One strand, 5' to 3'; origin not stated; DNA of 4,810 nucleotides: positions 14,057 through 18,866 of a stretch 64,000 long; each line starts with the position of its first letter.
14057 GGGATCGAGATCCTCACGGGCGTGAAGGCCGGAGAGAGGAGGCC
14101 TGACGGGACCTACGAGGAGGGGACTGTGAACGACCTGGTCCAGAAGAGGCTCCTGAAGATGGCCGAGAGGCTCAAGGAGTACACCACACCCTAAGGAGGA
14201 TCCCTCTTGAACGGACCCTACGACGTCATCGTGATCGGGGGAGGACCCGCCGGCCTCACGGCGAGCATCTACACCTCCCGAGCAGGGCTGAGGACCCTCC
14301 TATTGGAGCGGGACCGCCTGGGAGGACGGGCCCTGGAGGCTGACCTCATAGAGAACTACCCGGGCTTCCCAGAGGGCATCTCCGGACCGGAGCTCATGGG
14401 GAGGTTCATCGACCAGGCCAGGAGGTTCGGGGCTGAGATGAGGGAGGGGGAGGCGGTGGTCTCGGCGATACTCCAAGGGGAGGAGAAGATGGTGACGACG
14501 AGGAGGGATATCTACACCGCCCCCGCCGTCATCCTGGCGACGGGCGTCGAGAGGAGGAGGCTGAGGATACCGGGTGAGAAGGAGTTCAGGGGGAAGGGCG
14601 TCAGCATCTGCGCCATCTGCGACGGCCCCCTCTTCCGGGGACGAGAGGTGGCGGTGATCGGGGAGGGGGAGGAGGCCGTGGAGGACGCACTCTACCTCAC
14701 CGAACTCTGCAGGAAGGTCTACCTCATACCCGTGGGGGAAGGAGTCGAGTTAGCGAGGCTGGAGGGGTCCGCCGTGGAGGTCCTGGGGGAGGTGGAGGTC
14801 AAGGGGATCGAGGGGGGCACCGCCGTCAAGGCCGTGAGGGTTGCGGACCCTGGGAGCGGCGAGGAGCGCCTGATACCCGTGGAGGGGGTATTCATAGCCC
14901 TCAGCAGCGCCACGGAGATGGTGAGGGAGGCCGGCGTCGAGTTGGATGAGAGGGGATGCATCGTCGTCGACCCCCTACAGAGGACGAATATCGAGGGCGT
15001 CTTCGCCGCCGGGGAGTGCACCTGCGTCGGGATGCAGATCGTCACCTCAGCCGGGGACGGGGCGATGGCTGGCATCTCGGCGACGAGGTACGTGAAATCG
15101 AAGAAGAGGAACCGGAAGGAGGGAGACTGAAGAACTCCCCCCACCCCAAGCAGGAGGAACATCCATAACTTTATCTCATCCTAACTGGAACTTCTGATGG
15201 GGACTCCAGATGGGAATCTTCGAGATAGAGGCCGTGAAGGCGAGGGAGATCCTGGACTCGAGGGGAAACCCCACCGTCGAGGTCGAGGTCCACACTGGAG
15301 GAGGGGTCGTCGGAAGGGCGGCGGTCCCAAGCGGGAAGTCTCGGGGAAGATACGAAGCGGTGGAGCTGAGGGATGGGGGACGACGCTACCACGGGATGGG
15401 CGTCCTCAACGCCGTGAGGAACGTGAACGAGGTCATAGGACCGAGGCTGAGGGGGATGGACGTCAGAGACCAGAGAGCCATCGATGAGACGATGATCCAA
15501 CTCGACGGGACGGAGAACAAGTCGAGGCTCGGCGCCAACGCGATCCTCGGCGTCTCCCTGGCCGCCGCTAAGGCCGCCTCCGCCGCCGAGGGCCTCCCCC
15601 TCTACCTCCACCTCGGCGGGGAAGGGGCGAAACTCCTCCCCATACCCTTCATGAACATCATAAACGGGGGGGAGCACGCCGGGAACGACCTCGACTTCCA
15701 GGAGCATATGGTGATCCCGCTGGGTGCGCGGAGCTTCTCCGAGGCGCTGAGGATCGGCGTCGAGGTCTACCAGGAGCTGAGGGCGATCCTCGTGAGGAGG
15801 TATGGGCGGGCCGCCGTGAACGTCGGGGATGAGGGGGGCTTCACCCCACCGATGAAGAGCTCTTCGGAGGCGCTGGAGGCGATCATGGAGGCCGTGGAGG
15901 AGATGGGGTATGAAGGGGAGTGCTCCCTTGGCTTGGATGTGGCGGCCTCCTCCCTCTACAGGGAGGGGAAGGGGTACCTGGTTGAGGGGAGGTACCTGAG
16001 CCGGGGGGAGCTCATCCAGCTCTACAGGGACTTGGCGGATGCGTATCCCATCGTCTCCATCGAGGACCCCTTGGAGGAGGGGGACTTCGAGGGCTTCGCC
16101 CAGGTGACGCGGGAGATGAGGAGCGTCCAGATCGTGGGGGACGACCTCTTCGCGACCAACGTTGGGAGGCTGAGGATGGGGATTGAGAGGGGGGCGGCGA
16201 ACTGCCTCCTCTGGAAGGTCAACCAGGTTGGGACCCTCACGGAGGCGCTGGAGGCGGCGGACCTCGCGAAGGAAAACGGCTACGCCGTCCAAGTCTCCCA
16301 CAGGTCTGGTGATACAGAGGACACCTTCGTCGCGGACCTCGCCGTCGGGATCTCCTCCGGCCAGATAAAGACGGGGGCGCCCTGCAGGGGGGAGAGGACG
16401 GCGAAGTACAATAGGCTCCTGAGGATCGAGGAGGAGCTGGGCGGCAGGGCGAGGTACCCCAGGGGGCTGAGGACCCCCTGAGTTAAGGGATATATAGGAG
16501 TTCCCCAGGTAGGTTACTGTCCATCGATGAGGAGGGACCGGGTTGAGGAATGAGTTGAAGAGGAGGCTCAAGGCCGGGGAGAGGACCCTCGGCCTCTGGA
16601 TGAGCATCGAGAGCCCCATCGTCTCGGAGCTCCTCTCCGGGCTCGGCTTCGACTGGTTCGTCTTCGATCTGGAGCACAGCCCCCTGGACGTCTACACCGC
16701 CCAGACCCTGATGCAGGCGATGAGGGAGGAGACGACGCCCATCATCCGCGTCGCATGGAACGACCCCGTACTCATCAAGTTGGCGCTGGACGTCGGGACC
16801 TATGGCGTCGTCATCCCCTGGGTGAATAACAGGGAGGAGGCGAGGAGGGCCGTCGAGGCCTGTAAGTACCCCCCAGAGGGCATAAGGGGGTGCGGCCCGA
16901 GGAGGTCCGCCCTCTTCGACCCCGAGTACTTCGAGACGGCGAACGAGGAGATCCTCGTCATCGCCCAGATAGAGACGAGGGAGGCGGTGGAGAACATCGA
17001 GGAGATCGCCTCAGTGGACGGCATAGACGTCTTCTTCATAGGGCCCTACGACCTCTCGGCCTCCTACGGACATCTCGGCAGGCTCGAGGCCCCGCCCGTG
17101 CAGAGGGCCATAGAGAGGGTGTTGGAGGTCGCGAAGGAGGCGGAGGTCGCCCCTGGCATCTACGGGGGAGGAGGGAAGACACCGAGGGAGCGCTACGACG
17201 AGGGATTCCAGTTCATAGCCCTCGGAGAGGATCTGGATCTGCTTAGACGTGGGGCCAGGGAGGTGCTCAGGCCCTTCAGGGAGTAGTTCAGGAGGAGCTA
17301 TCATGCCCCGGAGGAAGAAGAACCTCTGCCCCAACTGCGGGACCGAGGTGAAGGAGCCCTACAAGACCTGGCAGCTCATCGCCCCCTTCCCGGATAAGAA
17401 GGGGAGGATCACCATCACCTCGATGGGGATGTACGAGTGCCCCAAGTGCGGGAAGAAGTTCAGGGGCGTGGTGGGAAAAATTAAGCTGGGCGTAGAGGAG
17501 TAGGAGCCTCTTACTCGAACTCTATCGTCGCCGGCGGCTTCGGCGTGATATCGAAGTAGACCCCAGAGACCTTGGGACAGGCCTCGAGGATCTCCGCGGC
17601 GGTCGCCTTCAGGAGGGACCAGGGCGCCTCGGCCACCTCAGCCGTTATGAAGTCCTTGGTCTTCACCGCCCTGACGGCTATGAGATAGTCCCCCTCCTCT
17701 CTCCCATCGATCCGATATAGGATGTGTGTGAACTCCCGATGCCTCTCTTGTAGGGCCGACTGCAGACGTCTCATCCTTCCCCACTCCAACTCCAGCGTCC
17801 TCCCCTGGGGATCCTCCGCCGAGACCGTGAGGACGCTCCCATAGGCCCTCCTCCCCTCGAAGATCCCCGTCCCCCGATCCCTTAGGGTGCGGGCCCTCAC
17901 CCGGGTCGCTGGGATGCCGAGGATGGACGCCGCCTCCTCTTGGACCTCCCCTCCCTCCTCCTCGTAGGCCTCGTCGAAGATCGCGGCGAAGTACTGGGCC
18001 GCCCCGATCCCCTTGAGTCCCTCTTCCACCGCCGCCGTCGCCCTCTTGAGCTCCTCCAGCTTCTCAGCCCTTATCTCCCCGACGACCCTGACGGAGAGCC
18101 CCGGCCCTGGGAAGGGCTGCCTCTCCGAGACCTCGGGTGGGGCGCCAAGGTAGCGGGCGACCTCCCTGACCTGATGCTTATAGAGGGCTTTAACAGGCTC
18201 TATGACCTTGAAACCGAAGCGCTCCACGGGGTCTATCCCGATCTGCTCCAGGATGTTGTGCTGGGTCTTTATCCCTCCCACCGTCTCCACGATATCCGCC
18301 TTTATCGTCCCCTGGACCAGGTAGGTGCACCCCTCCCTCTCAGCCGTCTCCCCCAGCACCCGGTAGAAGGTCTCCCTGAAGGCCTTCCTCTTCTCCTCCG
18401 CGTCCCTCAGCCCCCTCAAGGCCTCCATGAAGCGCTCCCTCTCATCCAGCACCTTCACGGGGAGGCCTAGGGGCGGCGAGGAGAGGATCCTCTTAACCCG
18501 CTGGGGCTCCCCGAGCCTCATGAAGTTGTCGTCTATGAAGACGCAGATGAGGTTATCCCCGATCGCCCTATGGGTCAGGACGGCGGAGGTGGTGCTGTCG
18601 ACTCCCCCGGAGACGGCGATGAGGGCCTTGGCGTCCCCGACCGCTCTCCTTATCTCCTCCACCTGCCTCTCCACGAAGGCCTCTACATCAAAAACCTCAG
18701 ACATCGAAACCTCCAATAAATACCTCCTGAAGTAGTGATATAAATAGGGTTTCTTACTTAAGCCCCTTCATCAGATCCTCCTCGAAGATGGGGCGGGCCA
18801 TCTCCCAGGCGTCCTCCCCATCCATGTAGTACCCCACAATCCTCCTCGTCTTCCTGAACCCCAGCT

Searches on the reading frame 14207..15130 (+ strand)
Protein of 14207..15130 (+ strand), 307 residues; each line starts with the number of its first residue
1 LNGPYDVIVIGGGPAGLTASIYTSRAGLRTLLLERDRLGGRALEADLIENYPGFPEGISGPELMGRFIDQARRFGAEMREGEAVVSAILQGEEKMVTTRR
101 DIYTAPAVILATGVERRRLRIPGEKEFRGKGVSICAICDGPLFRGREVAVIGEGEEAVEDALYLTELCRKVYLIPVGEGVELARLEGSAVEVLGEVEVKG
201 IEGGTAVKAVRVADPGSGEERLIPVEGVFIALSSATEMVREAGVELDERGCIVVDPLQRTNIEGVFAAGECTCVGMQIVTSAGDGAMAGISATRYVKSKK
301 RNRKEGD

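Call 3: search_protein_families(library=pfam, proteins=[window:14207-15130:+], max_evalue=0.01)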
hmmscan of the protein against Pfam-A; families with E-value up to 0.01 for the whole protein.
window:14207-15130:+ (307 aa): 11 families
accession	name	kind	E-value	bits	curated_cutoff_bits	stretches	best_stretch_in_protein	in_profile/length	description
PF07992.20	Pyr_redox_2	-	2.3e-37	129.4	26.1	1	5-282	1-288/291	Pyridine nucleotide-disulphide oxidoreductase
PF13738.12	Pyr_redox_3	-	9e-16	58.4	30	2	71-269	91-305/305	Pyridine nucleotide-disulphide oxidoreductase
PF00890.30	FAD_binding_2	-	1.8e-11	44.3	20.4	2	6-36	1-31/414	FAD binding domain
PF01266.30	DAO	-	9.2e-10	39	27.9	2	6-39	1-35/353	FAD dependent oxidoreductase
PF01134.28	GIDA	-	2.9e-08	33.6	22.1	1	6-34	1-29/391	Glucose inhibited division protein A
PF12831.13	FAD_oxidored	-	4.5e-08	33.2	27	1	6-41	1-37/416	FAD dependent oxidoreductase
PF03486.20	HI0933_like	-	1.5e-07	31.5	50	1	6-41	2-37/244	HI0933-like protein Rossmann domain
PF13450.12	NAD_binding_8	-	1.6e-06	28.7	21.9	1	9-45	1-38/68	NAD(P)-binding Rossmann-like domain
PF01494.25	FAD_binding_3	-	1.5e-05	24.9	22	1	5-37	2-34/349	FAD binding domain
PF00070.33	Pyr_redox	-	3.1e-05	24.8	22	0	148-211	2-78/82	Pyridine nucleotide-disulphide oxidoreductase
PF01946.23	Thi4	-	3.3e-05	23.7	26.2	1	6-36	19-50/235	Thi4 family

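Call 4: search_protein_families(library=ncbifam, proteins=[window:14207-15130:+], max_evalue=0.01)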
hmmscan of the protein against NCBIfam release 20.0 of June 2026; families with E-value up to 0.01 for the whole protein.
window:14207-15130:+ (307 aa): 120 families (the best 25 are shown)
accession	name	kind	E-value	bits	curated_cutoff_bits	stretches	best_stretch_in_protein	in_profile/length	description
TIGR01292.1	TRX_reduct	equivalog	1.5e-88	296.5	343.45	1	5-296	1-300/300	thioredoxin-disulfide reductase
TIGR03143.1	AhpF_homolog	hypoth_equivalog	7.1e-66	222.9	687.65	1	3-301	3-313/555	putative alkyl hydroperoxide reductase F subunit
TIGR03140.1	AhpF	equivalog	5e-61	206.8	502.9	1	3-295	211-511/515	alkyl hydroperoxide reductase subunit F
NF007614.0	PRK10262.1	equivalog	1.8e-43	148.9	644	1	7-297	9-315/321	thioredoxin-disulfide reductase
TIGR01350.1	lipoamide_DH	equivalog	6.2e-18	64.7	408.8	2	5-44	2-41/461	dihydrolipoyl dehydrogenase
TIGR02053.1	MerA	equivalog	1.8e-15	56.9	454.45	2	89-293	113-329/465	mercury(II) reductase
TIGR04018.1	Bthiol_YpdA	hypoth_equivalog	2.2e-14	53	339.9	2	82-276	91-292/316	YpdA family putative bacillithiol disulfide reductase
NF004945.0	PRK06292.2-3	equivalog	2.1e-13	50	494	2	93-276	118-309/457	dihydrolipoyl dehydrogenase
NF004776.0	PRK06116.1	equivalog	2.8e-13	49.7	480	2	92-272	119-305/450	glutathione-disulfide reductase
TIGR02032.1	GG-red-SF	subfamily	1.2e-11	44.8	158.8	1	5-42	1-38/297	geranylgeranyl reductase family protein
TIGR01421.1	gluta_reduc_1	equivalog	1.3e-11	44.4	556.15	2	93-272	118-305/450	glutathione-disulfide reductase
NF005883.0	PRK07845.1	equivalog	3.3e-11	42.8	479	2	239-286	281-328/466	NAD(P)H-quinone dehydrogenase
NF004992.0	PRK06370.1-4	equivalog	9.3e-11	40.8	629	1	240-283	278-321/459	FAD-containing oxidoreductase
TIGR01316.1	gltA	equivalog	1e-10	41.1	471.75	1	7-295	136-448/449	NADPH-dependent glutamate synthase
NF004990.0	PRK06370.1-1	equivalog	1.6e-10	40.3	842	1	240-284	278-322/459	FAD-containing oxidoreductase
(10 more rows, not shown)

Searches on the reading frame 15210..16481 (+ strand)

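Call 39: search_protein_families(library=pfam, proteins=[window:15210-16481:+], max_evalue=0.00001)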
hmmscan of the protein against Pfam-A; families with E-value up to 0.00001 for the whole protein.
window:15210-16481:+ (423 aa): 3 families
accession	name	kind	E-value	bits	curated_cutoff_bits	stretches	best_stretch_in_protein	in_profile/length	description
PF00113.28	Enolase_C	-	3e-115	385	21.5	1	142-416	3-287/296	Enolase, C-terminal TIM barrel domain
PF03952.21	Enolase_N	-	1.3e-57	194.1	35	1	6-135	1-131/131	Enolase, N-terminal domain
PF13378.12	MR_MLE_C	-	7e-12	46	29.4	1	198-380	15-168/219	Enolase C-terminal domain-like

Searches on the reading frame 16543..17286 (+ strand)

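Call 39: search_protein_families(library=pfam, proteins=[window:16543-17286:+], max_evalue=0.00001)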
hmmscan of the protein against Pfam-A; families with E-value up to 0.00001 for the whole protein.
window:16543-17286:+ (247 aa): 1 family
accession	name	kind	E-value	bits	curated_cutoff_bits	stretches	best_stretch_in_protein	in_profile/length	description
PF03328.21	HpcH_HpaI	-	6.7e-44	150.2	25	1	16-235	2-219/221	HpcH/HpaI aldolase/citrate lyase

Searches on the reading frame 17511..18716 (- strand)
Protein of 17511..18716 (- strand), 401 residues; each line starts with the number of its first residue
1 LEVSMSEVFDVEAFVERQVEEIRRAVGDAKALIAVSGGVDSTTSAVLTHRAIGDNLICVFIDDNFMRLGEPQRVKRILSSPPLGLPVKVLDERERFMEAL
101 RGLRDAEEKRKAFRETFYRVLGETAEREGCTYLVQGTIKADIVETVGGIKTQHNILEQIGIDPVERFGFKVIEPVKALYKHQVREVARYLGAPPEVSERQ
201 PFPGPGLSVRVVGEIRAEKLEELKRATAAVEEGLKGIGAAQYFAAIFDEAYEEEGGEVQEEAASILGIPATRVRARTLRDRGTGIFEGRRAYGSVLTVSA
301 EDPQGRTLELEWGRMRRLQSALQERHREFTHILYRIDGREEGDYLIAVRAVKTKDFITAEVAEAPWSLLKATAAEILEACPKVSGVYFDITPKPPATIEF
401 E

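Call 39: search_protein_families(library=pfam, proteins=[window:17511-18716:-], max_evalue=0.00001)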
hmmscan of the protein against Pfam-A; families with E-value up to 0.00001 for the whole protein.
window:17511-18716:- (401 aa): 3 families
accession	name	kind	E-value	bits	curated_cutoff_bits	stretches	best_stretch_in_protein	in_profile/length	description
PF00958.27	GMP_synt_C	-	7.5e-17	61.6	27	1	342-400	34-92/92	GMP synthase C terminal domain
PF02540.23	NAD_synthase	-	2e-09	37.4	21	0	12-60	6-51/242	NAD synthase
PF01171.26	ATP_bind_3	-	2.1e-06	28.1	27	1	31-188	2-157/182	PP-loop family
